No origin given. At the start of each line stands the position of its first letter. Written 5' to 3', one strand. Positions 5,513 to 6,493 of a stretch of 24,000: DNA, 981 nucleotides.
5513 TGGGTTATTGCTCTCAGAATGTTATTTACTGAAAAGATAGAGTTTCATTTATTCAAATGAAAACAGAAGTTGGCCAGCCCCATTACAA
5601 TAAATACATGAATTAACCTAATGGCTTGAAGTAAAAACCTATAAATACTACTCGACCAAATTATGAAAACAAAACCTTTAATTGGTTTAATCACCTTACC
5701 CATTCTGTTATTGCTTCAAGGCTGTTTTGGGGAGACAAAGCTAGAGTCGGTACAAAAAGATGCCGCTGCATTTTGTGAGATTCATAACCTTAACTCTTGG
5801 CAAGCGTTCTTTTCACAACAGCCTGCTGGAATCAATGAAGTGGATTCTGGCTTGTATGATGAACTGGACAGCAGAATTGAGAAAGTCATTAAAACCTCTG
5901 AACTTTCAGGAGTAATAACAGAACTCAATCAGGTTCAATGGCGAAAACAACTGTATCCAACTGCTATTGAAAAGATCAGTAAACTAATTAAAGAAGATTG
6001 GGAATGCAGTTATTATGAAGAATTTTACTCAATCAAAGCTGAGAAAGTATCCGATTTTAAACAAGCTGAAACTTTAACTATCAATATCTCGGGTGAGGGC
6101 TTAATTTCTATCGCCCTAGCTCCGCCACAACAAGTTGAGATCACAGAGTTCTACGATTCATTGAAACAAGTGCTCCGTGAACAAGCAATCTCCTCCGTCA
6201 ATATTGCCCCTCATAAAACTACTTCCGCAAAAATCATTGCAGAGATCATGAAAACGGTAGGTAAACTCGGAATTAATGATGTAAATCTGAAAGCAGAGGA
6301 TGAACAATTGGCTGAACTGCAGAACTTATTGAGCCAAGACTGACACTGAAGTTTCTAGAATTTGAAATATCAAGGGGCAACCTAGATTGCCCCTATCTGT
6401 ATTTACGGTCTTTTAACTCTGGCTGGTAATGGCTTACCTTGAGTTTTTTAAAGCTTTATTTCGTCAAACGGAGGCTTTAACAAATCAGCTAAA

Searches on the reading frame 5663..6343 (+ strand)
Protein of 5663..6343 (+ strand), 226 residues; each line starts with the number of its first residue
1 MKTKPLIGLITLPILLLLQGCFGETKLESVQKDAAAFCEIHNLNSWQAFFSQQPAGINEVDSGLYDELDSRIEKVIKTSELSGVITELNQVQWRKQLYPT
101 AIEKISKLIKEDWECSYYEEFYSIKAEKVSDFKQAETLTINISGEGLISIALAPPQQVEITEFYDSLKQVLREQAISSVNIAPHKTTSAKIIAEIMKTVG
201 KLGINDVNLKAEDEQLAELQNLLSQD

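Call 36: search_protein_families(library=pfam, proteins=[window:5663-6343:+], max_evalue=0.01)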
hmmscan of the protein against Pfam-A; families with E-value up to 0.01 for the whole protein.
window:5663-6343:+ (226 aa): 1 family
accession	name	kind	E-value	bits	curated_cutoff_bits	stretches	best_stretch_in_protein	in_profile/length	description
PF02472.21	ExbD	-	6.9e-05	23.4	25.4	1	128-213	45-127/128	Biopolymer transport protein ExbD/TolR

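Call 87: search_protein_families(library=padloc, proteins=[window:5663-6343:+], max_evalue=0.001)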
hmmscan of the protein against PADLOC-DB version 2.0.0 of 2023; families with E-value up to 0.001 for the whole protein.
window:5663-6343:+ (226 aa): 0 families
